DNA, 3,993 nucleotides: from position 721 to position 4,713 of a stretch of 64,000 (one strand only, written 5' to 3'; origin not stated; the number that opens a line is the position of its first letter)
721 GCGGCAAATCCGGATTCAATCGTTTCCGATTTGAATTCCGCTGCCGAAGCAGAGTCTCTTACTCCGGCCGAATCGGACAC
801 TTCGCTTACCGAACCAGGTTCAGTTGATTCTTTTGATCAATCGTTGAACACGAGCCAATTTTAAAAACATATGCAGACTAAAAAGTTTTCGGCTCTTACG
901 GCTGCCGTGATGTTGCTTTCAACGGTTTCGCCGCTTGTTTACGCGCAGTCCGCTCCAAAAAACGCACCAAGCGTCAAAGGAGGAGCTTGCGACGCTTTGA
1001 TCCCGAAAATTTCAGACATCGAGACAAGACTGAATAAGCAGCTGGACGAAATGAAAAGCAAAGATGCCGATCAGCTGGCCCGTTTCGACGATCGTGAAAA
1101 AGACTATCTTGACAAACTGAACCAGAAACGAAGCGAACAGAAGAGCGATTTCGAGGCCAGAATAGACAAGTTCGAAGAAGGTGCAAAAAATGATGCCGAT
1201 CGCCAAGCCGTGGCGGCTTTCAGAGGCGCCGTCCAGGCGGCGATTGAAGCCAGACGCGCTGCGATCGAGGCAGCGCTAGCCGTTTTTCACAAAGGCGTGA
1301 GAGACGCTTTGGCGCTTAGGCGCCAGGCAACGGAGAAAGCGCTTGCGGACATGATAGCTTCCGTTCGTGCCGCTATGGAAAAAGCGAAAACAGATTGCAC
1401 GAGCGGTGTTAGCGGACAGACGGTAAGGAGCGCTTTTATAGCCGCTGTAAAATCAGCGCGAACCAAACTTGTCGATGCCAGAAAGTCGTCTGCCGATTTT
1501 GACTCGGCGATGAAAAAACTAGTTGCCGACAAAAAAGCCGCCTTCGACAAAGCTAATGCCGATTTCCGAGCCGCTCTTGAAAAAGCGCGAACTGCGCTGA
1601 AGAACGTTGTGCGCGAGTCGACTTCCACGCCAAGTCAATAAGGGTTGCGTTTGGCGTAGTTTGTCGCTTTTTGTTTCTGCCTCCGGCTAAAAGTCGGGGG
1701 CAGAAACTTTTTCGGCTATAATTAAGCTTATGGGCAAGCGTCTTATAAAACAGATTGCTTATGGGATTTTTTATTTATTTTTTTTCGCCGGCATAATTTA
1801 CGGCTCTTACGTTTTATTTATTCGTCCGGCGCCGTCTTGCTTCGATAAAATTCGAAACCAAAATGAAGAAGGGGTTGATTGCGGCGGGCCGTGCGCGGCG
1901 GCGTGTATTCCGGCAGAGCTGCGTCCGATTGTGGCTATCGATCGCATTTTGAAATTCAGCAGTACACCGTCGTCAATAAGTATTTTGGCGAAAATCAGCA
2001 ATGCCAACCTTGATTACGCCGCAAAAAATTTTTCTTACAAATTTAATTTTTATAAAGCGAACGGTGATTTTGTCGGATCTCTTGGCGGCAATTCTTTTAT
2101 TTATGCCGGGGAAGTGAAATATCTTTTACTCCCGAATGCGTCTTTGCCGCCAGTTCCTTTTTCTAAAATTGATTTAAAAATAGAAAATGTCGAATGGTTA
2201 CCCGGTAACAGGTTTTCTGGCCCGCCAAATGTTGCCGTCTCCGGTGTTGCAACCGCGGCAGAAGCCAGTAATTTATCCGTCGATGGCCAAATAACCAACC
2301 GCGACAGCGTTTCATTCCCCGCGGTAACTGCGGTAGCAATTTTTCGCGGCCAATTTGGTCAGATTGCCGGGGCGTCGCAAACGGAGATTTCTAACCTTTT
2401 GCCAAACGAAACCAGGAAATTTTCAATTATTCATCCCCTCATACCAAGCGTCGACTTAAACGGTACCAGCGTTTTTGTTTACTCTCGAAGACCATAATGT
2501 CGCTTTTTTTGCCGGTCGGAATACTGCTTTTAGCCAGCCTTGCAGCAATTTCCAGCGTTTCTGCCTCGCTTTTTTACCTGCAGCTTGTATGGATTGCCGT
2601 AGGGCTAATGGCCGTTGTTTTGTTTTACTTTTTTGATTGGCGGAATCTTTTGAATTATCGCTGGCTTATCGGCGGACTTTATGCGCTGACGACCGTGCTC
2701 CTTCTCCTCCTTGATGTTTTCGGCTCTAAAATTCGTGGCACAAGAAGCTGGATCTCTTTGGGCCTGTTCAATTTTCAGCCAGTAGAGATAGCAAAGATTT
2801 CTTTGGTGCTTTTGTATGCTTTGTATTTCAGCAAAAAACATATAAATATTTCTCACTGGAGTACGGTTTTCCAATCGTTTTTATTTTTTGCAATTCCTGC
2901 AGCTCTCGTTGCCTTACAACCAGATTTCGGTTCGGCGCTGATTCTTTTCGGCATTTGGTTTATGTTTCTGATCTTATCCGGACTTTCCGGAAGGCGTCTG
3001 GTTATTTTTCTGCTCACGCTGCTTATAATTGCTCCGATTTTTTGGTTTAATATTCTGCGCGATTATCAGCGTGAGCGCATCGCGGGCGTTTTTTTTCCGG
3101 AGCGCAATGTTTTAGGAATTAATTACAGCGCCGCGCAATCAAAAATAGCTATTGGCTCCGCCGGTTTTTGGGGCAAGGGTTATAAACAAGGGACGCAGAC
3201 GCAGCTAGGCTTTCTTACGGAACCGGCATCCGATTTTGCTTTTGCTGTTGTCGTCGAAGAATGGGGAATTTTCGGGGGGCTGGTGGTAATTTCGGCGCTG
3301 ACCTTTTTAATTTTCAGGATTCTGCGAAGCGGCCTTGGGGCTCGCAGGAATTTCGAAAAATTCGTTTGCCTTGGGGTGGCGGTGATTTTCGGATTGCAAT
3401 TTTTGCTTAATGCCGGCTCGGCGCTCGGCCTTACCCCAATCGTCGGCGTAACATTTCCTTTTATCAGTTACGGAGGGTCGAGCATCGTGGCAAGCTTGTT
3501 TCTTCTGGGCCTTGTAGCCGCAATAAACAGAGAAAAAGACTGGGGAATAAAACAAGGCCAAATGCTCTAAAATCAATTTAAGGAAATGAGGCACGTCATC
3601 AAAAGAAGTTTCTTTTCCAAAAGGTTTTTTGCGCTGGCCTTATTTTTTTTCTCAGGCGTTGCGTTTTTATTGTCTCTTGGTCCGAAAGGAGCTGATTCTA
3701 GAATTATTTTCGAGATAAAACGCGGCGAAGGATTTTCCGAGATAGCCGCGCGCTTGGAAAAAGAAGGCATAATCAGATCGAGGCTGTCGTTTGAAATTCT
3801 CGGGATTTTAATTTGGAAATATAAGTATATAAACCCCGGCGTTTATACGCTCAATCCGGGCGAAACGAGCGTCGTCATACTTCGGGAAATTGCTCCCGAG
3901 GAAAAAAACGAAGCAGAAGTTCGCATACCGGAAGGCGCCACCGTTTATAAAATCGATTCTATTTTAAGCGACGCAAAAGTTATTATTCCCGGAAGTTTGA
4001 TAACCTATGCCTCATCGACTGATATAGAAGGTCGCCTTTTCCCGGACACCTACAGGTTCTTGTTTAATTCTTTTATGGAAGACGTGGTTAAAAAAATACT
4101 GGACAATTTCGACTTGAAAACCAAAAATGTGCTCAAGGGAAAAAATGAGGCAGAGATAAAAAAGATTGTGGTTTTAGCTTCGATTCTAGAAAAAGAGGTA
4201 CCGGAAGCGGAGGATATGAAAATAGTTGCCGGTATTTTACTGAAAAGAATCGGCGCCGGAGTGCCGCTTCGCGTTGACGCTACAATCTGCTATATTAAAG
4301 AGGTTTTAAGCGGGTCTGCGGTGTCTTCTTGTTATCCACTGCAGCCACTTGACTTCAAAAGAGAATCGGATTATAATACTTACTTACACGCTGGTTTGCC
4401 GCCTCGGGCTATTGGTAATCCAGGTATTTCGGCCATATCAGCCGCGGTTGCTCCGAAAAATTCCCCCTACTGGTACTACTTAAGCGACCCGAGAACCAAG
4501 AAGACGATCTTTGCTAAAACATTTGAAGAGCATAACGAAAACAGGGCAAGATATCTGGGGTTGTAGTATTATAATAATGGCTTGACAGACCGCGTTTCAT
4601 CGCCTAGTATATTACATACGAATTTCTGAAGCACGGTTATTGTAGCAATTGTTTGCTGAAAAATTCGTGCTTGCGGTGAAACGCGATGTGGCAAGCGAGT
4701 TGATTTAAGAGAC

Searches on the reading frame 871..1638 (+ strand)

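Call 27: search_protein_families(library=pfam, proteins=[window:871-1638:+])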
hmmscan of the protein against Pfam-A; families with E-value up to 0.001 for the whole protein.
window:871-1638:+ (256 aa): 1 family
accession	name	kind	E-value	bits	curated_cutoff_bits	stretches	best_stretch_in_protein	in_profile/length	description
PF01442.23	Apolipoprotein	-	0.00025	21.2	90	0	42-108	118-184/190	Apolipoprotein A1/A4/E domain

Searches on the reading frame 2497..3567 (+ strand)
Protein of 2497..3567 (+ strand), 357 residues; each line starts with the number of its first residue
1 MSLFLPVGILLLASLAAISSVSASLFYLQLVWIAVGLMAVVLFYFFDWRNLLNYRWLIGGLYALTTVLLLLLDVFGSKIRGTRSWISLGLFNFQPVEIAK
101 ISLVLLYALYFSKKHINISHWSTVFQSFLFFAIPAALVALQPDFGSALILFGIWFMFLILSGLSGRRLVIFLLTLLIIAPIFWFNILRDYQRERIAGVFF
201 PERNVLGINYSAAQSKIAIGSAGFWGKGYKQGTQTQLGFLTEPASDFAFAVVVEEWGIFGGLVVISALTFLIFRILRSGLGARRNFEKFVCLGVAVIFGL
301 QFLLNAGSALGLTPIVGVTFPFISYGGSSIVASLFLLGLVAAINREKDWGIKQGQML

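Call 27: search_protein_families(library=pfam, proteins=[window:2497-3567:+])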
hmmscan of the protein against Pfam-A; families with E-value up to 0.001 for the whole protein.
window:2497-3567:+ (357 aa): 1 family
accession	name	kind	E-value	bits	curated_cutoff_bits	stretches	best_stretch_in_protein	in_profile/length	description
PF01098.24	FTSW_RODA_SPOVE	-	4.6e-79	266.4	26.4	1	7-347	14-354/356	Cell cycle protein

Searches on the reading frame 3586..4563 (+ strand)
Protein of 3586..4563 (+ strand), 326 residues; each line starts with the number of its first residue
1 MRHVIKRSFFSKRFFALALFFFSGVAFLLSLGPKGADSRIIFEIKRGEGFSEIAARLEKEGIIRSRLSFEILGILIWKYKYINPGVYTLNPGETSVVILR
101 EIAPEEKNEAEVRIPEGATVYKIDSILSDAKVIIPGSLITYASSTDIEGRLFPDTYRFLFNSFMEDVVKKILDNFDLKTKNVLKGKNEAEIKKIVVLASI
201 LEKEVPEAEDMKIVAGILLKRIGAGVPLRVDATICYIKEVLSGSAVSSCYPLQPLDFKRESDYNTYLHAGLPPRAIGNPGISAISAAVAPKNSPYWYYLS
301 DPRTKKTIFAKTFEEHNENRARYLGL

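Call 27: search_protein_families(library=pfam, proteins=[window:3586-4563:+])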
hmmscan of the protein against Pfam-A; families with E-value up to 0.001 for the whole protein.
window:3586-4563:+ (326 aa): 1 family
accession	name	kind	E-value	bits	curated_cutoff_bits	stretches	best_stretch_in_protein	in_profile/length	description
PF02618.21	YceG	-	2.1e-61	208.3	32.4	1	42-321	1-274/275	YceG-like family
